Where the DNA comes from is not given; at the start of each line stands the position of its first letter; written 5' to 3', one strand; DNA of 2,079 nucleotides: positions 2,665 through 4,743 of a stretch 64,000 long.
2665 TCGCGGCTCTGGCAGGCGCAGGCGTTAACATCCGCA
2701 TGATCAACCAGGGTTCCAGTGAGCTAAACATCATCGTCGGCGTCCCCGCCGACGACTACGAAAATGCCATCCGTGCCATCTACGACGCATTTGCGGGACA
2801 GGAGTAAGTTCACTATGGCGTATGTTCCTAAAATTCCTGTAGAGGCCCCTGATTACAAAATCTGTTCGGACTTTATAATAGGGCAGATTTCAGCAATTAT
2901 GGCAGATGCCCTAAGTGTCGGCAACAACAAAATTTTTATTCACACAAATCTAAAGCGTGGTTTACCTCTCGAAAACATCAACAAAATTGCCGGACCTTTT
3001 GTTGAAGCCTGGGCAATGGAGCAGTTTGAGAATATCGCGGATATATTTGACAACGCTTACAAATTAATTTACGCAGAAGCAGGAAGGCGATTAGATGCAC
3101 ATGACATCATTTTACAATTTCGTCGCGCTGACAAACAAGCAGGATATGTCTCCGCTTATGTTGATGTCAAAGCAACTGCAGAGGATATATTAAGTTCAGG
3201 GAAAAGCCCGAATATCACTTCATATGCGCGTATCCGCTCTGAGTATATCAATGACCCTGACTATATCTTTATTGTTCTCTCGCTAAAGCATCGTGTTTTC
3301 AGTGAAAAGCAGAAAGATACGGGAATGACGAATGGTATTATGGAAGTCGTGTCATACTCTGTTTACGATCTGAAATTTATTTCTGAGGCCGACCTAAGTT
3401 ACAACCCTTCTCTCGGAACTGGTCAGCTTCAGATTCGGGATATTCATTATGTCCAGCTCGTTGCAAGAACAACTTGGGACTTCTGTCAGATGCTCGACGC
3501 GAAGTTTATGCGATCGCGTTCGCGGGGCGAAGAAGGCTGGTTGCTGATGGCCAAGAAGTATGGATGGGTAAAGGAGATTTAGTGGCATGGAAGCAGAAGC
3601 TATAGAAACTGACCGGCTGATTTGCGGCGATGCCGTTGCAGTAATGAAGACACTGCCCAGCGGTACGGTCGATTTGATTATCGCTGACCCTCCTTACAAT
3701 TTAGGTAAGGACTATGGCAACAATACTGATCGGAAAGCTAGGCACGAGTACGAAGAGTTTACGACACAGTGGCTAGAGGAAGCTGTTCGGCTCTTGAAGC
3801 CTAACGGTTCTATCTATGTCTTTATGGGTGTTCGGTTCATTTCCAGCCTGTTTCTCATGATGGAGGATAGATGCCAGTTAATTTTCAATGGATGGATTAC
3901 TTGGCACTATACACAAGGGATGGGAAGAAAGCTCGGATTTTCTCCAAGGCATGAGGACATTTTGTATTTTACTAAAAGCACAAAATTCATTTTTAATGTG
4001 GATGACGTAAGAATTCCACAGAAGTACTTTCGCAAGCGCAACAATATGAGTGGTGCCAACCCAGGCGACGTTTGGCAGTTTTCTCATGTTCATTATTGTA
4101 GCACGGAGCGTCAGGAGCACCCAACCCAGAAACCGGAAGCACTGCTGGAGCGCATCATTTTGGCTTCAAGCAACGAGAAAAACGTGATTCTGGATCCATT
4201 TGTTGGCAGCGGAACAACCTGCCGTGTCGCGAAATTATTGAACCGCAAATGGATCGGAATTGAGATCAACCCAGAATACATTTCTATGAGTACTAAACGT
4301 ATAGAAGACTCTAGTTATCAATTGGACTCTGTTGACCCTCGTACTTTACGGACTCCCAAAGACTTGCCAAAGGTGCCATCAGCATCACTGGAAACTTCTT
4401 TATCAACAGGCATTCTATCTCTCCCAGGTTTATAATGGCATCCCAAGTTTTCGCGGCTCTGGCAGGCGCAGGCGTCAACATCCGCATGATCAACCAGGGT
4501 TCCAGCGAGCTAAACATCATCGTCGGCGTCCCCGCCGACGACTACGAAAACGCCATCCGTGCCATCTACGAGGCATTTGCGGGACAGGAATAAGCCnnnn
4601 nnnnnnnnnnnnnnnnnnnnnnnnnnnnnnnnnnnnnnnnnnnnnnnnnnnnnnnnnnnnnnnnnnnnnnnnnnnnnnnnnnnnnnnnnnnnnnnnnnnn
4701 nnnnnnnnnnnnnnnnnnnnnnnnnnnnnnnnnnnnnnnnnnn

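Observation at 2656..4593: R-M gene pair inserted exactly at the lysC stop codon with a 152-bp target duplication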

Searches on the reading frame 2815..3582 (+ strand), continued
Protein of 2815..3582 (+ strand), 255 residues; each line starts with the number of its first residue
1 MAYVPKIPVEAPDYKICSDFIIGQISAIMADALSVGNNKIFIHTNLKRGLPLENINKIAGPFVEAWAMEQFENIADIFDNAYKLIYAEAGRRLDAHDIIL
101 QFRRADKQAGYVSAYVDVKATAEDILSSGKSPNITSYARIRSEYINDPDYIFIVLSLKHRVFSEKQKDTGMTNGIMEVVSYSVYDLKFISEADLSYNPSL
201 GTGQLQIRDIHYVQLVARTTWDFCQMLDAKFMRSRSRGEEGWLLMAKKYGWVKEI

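Call 77: list_cluster_members(proteins=[P0109, P0063])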
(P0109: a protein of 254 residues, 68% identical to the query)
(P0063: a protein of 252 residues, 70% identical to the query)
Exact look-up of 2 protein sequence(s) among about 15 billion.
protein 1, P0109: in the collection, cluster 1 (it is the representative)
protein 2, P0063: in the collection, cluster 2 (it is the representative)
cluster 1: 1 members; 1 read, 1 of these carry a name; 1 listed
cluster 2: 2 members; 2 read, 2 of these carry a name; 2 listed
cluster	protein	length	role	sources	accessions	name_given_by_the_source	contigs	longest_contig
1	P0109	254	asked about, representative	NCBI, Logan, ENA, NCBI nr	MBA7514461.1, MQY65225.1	Type-2 restriction enzyme HpaI [subsurface metagenome] | restriction endonuclease [Clostridia bacterium]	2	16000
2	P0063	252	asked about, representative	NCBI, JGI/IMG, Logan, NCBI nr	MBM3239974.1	restriction endonuclease [Candidatus Poribacteria bacterium]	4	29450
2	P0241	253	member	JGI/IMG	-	hypothetical protein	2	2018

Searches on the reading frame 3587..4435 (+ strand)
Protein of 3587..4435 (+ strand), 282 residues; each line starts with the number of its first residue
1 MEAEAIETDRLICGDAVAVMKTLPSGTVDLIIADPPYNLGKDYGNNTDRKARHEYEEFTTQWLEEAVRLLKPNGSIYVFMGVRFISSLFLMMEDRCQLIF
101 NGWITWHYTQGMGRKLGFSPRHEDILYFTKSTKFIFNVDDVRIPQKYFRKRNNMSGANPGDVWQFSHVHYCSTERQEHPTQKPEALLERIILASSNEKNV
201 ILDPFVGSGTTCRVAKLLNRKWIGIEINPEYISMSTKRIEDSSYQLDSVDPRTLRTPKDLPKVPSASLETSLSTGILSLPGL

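Call 4: search_protein_families(library=pfam, proteins=[window:3587-4435:+], max_evalue=0.01)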
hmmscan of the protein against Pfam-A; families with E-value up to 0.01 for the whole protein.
window:3587-4435:+ (282 aa): 6 families
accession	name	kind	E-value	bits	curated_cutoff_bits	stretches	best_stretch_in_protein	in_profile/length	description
PF01555.25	N6_N4_Mtase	-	3.5e-66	223.8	26.7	1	28-236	1-220/221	DNA methylase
PF01170.24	UPF0020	-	6.7e-06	26.4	22.3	0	21-105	116-192/197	RMKL-like, methyltransferase domain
PF02086.21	MethyltransfD12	-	0.002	18.4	22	0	190-241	12-64/253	D12 class N6 adenine-specific DNA methyltransferase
PF13847.12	Methyltransf_31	-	0.0023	18.1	27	0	197-244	3-53/145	Methyltransferase domain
PF08241.18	Methyltransf_11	-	0.0038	18.3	21.2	0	60-77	77-94/95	Methyltransferase domain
PF13649.12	Methyltransf_25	-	0.0086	17.2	27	0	201-246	1-48/97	Methyltransferase domain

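Call 27: search_protein_families(library=ncbifam, proteins=[window:3587-4435:+], max_evalue=0.1)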
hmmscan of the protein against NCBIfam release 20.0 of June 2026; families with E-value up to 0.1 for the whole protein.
window:3587-4435:+ (282 aa): 6 families
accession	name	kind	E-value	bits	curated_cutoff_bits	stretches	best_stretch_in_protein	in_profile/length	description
NF008572.0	PRK11524.1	equivalog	4.4e-59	200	292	1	7-250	13-268/294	adenine-specific DNA-methyltransferase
NF050803.1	DnaMtaseCcrMCaul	equivalog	1.8e-44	152.1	830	1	7-268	2-275/350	adenine-specific DNA-methyltransferase CcrM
NF010253.0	PRK13699.1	subfamily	1.3e-21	77.3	244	2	172-240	138-206/226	DNA methyltransferase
TIGR01177.1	TIGR01177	hypoth_equivalog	7.5e-07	28.8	316.55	1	14-81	237-295/330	TIGR01177 family methyltransferase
NF040721.1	Trm14_Arch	equivalog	0.00032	19.9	280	0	6-76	270-330/370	tRNA (guanine(6)-N2)-methyltransferase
TIGR00571.1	dam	subfamily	0.021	14.5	114.85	0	6-74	154-219/267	Dam family site-specific DNA-(adenine-N6)-methyltransferase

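Call 29: search_solved_structures(query=window:3587-4435:+, max_evalue=0.001)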
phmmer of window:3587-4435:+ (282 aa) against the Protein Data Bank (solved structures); distinct sequences matched with E-value up to 0.001: 14.
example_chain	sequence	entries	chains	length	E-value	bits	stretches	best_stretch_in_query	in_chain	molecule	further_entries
9c3u_A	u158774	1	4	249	3.4e-45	157.4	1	22-239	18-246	Methyltransferase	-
8urk_A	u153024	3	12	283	4e-45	157.2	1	21-240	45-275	Methyltransferase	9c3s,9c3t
1g60_A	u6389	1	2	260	5.5e-36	127.2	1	23-235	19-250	Adenine-specific Methyltransferase MboIIA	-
1nw8_A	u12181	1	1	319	2.7e-34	121.7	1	15-230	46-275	MODIFICATION METHYLASE RSRI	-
1eg2_A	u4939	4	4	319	3.7e-34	121.2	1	15-230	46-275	MODIFICATION METHYLASE RSRI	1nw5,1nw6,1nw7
6pbd_A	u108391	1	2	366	1.5e-31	112.7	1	9-267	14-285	Modification methylase CcrMI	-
5hfj_A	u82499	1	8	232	8.3e-22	80.7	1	26-239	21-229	Adenine specific DNA methyltransferase (DpnA)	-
5hek_A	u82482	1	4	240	8.7e-22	80.6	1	26-239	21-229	Adenine specific DNA methyltransferase (DpnA)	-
8s9m_A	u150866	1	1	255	4.2e-16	62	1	8-243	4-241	DNA cytosine-N4 methyltransferase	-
8s9n_A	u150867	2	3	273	4.8e-16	61.8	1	8-243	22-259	DNA cytosine-N4 methyltransferase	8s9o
1boo_A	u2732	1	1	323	4.3e-14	55.4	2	176-245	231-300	PROTEIN (N-4 CYTOSINE-SPECIFIC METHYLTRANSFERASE PVU II)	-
2zie_A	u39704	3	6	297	6.2e-14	54.9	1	175-240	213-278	Putative modification methylase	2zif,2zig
4zcf_A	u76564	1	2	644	5.5e-05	25.5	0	11-71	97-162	Restriction endonuclease EcoP15I, modification subunit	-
6k0w_B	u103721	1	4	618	0.00019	23.8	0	186-224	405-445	Adenine specific DNA methyltransferase (Mod)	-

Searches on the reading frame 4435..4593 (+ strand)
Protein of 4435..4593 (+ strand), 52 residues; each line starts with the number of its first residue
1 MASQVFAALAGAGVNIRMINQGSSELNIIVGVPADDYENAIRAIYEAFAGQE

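Call 4: search_protein_families(library=pfam, proteins=[window:4435-4593:+], max_evalue=0.01)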
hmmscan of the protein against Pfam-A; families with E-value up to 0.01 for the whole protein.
window:4435-4593:+ (52 aa): 3 families
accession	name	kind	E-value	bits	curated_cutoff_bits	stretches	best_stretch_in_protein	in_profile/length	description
PF22468.2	ACT_9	-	6.1e-19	68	27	1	1-48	14-61/61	ACT domain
PF01842.31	ACT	-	3.4e-07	30.4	27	1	2-44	14-61/66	ACT domain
PF13840.12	ACT_7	-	7.7e-05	22.9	27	1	2-45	24-64/65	ACT domain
